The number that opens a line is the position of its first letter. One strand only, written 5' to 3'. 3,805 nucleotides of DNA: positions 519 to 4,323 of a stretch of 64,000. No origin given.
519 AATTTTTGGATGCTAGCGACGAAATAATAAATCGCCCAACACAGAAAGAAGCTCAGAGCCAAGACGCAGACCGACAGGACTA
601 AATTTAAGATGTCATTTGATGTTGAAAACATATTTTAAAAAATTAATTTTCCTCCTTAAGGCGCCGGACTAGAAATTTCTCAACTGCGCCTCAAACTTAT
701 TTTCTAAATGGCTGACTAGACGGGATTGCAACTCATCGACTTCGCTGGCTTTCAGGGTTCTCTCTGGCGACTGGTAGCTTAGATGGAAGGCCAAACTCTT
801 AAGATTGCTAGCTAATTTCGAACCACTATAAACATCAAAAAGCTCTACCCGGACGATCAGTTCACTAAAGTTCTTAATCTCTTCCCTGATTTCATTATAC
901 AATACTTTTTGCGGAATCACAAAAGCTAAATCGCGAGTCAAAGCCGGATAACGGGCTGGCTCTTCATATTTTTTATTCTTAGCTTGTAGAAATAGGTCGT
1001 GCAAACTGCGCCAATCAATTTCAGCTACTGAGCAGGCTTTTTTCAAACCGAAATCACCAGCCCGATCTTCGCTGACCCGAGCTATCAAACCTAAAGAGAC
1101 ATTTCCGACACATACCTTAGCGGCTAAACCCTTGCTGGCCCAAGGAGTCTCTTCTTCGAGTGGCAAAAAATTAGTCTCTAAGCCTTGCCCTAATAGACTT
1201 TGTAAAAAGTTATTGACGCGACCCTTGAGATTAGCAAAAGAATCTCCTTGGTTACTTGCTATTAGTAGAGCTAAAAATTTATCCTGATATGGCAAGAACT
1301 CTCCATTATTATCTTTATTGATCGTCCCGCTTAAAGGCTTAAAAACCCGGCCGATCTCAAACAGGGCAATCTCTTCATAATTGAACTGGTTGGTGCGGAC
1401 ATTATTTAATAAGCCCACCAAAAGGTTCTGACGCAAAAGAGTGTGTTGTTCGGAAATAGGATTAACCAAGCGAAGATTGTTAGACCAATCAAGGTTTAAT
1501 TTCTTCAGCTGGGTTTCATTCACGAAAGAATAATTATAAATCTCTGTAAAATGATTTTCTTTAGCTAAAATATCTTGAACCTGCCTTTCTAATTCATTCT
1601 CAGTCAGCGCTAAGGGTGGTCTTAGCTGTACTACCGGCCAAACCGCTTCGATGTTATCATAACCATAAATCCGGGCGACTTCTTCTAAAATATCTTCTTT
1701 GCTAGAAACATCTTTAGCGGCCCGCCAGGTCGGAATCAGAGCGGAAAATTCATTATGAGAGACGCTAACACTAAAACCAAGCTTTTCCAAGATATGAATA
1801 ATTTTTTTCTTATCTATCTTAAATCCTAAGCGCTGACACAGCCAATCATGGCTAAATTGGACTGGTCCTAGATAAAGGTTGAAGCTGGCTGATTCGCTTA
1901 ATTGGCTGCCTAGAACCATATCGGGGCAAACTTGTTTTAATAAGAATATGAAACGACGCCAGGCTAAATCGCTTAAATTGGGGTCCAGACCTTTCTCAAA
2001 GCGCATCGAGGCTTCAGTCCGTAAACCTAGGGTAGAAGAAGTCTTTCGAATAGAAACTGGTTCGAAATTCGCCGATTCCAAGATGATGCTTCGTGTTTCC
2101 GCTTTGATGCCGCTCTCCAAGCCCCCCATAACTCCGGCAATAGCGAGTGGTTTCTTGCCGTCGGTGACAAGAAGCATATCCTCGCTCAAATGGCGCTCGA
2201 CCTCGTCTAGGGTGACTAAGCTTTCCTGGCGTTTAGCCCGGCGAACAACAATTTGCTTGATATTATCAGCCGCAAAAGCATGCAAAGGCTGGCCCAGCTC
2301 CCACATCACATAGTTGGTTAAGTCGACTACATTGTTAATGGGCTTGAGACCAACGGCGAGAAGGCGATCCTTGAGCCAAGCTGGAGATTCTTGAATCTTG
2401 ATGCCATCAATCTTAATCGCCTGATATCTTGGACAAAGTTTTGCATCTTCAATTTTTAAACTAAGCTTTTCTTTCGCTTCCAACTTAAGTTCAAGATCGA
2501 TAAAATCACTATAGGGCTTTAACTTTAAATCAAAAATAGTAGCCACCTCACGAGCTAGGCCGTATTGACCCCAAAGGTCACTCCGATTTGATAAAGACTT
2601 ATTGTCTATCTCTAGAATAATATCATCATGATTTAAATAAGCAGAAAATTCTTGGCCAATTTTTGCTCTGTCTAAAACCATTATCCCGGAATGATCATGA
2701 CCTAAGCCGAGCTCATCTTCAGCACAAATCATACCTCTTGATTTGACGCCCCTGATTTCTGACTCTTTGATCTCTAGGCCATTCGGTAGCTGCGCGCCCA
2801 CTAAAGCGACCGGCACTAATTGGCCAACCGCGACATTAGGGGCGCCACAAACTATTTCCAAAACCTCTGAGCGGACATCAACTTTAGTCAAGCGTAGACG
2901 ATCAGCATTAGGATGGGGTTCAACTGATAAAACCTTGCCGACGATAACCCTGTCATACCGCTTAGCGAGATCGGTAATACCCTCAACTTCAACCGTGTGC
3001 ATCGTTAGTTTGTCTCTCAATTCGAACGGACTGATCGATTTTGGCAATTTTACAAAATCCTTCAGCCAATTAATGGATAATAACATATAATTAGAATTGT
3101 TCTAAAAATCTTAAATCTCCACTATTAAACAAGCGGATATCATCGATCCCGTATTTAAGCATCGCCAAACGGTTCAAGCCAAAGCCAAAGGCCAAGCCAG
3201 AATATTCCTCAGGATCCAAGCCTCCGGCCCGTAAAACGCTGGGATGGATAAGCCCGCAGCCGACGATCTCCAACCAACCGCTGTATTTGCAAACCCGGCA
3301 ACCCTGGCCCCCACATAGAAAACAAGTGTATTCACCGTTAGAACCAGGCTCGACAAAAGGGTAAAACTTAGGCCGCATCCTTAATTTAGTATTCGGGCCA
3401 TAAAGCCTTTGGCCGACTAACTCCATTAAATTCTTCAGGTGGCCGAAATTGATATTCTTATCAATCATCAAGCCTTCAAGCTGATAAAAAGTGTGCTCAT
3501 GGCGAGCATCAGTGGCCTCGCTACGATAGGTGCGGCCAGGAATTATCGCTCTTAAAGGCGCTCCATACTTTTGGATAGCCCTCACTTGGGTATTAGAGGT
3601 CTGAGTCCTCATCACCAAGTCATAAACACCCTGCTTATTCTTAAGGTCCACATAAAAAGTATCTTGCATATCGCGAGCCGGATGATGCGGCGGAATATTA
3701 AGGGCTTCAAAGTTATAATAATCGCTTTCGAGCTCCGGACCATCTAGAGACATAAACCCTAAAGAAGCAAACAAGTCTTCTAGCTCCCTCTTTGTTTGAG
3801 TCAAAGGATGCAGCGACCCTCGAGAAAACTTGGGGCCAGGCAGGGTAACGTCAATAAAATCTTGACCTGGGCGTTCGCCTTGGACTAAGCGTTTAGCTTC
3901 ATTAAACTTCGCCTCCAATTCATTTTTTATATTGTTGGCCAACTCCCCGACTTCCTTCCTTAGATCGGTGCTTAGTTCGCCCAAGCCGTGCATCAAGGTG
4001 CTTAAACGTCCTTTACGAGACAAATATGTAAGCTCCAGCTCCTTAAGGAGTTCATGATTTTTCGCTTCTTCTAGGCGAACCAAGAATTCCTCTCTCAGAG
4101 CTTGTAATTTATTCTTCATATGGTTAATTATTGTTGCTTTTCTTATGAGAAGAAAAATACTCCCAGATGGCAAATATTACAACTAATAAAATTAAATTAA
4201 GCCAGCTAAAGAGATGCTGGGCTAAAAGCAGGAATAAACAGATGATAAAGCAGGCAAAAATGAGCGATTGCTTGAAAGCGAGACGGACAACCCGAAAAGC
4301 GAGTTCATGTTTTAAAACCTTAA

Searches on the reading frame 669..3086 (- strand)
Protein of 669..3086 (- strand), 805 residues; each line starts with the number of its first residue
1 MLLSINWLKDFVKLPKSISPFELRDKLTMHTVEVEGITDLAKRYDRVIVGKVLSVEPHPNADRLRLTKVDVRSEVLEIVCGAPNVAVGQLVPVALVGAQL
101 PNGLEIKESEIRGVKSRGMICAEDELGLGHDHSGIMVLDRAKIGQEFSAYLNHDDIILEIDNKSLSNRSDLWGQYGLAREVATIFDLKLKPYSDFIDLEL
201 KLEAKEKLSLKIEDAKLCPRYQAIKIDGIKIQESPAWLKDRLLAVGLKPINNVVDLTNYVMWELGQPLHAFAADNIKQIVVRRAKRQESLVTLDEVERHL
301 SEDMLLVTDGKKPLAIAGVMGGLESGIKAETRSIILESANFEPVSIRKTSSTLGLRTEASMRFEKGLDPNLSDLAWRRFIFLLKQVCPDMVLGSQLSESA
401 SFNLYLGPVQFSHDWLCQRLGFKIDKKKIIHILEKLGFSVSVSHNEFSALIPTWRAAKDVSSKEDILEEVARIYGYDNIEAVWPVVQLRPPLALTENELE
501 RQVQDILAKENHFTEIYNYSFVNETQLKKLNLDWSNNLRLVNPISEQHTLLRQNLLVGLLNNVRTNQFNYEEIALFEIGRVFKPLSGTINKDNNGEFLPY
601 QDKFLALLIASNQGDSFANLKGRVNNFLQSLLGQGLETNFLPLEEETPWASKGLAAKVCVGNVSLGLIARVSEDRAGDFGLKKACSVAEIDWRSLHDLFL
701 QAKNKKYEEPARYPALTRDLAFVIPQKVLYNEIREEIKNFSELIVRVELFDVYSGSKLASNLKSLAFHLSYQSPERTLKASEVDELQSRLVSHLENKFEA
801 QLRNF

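Call 13: search_protein_families(library=pfam, proteins=[window:669-3086:-], max_evalue=0.000001)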
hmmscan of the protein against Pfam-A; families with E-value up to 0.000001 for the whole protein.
window:669-3086:- (805 aa): 5 families
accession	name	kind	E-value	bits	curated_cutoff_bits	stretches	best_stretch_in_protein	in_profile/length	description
PF03483.22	B3_4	-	9e-64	214.7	29.3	1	218-387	2-173/174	B3/4 domain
PF17759.6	tRNA_synthFbeta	-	3.7e-32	112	22.4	1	479-692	1-214/214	Phenylalanyl tRNA synthetase beta chain CLM domain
PF03147.19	FDX-ACB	-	3.6e-26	91.9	31.1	1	712-803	2-94/94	Ferredoxin-fold anticodon binding domain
PF01588.26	tRNA_bind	-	1.4e-19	70.4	27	1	47-141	1-90/96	Putative tRNA binding domain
PF03484.21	B5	-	5.4e-18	65.4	28.6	1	409-476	1-67/67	tRNA synthetase B5 domain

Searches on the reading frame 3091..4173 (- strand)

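Call 13: search_protein_families(library=pfam, proteins=[window:3091-4173:-], max_evalue=0.000001)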
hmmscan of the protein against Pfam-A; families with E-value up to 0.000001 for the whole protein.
window:3091-4173:- (360 aa): 2 families
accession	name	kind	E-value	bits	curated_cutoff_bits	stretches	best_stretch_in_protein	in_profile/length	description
PF01409.25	tRNA-synt_2d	-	8.8e-88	294.4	19.8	1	107-360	2-246/246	tRNA synthetases class II core domain (F)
PF02912.23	Phe_tRNA-synt_N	-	3.6e-13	49.7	22.3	1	39-95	2-58/69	Aminoacyl tRNA synthetase class II, N-terminal domain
